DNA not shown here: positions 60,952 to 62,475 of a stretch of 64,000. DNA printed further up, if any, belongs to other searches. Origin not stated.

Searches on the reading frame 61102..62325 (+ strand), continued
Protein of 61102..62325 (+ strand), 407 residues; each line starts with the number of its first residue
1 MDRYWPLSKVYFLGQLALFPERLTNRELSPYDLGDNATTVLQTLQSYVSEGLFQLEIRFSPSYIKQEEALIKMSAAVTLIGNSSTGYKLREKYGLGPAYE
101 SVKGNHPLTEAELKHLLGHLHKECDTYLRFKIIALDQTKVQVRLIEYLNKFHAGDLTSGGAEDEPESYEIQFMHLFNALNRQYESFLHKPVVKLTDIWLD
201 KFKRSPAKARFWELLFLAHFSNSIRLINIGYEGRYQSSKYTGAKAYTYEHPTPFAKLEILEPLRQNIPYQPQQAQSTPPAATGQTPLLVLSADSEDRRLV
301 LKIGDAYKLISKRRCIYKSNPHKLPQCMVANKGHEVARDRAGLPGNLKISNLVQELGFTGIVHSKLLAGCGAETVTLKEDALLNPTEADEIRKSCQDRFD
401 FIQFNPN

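Call 87: search_protein_families(library=pfam, proteins=[L168:1343-3886:-, L119:250-2298:-, L153:316-2502:-, L174:2919-5342:+, L144:4369-7338:-, L103:5293-7188:-, L130:3455-5872:-, L129:1801-4488:-, L146:4343-6136:-, L129:7076-9367:+], max_evalue=0.001)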
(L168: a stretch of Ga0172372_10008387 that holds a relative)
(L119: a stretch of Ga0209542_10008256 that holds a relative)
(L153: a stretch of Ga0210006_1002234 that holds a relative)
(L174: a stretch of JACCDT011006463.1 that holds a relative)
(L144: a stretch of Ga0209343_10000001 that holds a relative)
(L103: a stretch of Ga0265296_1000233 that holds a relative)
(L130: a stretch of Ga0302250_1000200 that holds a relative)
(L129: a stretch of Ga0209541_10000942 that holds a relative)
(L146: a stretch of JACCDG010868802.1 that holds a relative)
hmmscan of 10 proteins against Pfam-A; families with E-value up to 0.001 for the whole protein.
L168:1343-3886:- (847 aa): 1 family
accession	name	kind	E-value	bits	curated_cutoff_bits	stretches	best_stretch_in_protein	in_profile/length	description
PF04851.21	ResIII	-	2.3e-08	34.6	22.5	1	116-307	24-162/164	Type III restriction enzyme, res subunit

L119:250-2298:- (682 aa): 3 families
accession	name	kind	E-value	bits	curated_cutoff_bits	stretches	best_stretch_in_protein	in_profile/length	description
PF02384.22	N6_Mtase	-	3e-34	119.2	20.4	1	332-599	5-236/311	N-6 DNA Methylase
PF13588.12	HSDR_N_2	-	1.4e-27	96.4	25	1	52-159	1-110/110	Type I restriction enzyme R protein N terminus (HSDR_N)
PF07669.17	Eco57I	-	2.3e-11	44.5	25.3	1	413-575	3-165/171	Eco57I restriction-modification methylase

L153:316-2502:- (728 aa): 6 families
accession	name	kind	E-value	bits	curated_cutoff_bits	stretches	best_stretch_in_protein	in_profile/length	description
PF04851.21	ResIII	-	1.4e-24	87.3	22.5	1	2-184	2-163/164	Type III restriction enzyme, res subunit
PF00270.35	DEAD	-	2.2e-10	40.9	26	1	23-184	12-161/167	DEAD/DEAH box helicase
PF18766.7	SWI2_SNF2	-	1.3e-07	31.9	26.7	1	7-189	1-161/221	SWI2/SNF2 ATPase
PF01637.24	ATPase_2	-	1.7e-05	25.2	33.2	1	17-169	9-133/225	ATPase domain predominantly from Archaea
PF00271.37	Helicase_C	-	7.3e-05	23.4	23.5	0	306-355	59-109/110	Helicase conserved C-terminal domain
PF00004.35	AAA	-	0.00052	20.9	21.2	0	32-162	2-73/131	ATPase family associated with various cellular activities (AAA)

L174:2919-5342:+ (807 aa): 6 families
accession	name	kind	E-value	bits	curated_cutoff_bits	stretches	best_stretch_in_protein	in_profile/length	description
PF07719.23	TPR_2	-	2.7e-09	36.9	27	0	600-627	3-30/34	Tetratricopeptide repeat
PF00515.34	TPR_1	-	2.4e-07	30.7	27.8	0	600-625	3-28/34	Tetratricopeptide repeat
PF13424.12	TPR_12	-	2.5e-06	28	30.1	0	599-627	4-32/77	Tetratricopeptide repeat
PF13176.12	TPR_7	-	3.9e-05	23.9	27.9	0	601-633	2-34/36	Tetratricopeptide repeat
PF13374.12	TPR_10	-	4.8e-05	23.7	27.5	0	308-329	9-30/42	Tetratricopeptide repeat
PF13181.12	TPR_8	-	0.00013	22.3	25.7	1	600-627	3-30/34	Tetratricopeptide repeat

L144:4369-7338:- (989 aa): 20 families
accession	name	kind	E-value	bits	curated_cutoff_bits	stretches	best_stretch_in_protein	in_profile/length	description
PF00069.31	Pkinase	-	6.1e-45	154.1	31.7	1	73-340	3-256/263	Protein kinase domain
PF07714.23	PK_Tyr_Ser-Thr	-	3e-34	118.9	23.1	1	72-335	2-248/258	Protein tyrosine and serine/threonine kinase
PF07719.23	TPR_2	-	1.2e-20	72.2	27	0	775-805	4-34/34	Tetratricopeptide repeat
PF14559.12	TPR_19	-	1.8e-20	73.5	25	0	673-724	4-55/68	Tetratricopeptide repeat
PF13428.12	TPR_14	-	1.3e-16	59.8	23.5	0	414-449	6-41/44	Tetratricopeptide repeat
PF12895.13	ANAPC3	-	6.5e-15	55.6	27.2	0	743-797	28-81/82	Anaphase-promoting complex, cyclosome, subunit 3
PF00515.34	TPR_1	-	6.3e-14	51.5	27.8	0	779-804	8-33/34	Tetratricopeptide repeat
PF13181.12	TPR_8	-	6.5e-14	51.3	25.7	0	773-804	2-33/34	Tetratricopeptide repeat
PF23914.1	TPR_CcmH_CycH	-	7.2e-12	45.9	42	0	491-575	63-150/158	Cytochrome c-type biogenesis protein H TPR domain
PF13431.12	TPR_17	-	4.5e-10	39.4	24.4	0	683-714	2-33/34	Tetratricopeptide repeat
PF13424.12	TPR_12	-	2.7e-08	34.3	30.1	0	689-724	32-75/77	Tetratricopeptide repeat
PF25062.1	ARM_TT21_N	-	6e-07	29.8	40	0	652-799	19-162/222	Tetratricopeptide repeat protein 21 N-terminal ARM repeat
PF13414.12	TPR_11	-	6.6e-07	29.4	26.8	0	488-516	4-32/42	TPR repeat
PF13371.12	TPR_9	-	8.2e-07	29.4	35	0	653-690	22-59/73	Tetratricopeptide repeat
PF01636.29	APH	-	8.8e-07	29.4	23.2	1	202-233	165-197/239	Phosphotransferase enzyme family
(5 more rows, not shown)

L103:5293-7188:- (631 aa): 1 family
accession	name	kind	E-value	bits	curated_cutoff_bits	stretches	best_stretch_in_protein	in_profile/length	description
PF13231.12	PMT_2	-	0.00037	21.2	26.1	1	153-292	25-154/160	Dolichyl-phosphate-mannose-protein mannosyltransferase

L130:3455-5872:- (805 aa): 1 family
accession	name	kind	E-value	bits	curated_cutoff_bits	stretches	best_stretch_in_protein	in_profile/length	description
PF10011.15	DUF2254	-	0.00016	21.1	28.8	1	70-228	11-173/368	Predicted membrane protein (DUF2254)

L129:1801-4488:- (895 aa): 1 family
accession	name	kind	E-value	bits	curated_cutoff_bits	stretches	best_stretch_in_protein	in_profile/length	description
PF04851.21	ResIII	-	2.2e-16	60.6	22.5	1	93-333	8-163/164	Type III restriction enzyme, res subunit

L146:4343-6136:- (597 aa): 2 families
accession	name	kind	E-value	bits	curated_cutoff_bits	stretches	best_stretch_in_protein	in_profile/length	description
PF01555.25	N6_N4_Mtase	-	1.4e-51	176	26.7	1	72-328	1-220/221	DNA methylase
PF02086.21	MethyltransfD12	-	1.1e-05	25.7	22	0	277-333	7-64/253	D12 class N6 adenine-specific DNA methyltransferase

L129:7076-9367:+ (763 aa): 1 family
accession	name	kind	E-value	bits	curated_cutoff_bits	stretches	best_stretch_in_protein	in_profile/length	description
PF00078.32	RVT_1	-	1.5e-17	64.5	29.6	1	77-277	5-190/205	Reverse transcriptase (RNA-dependent DNA polymerase)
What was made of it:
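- On T7-class (single-subunit RNA polymerase) promoter: Large recurrent cargo is restriction-modification enzymes, a kinase, TPR proteins and a reverse transcriptase (call 87).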
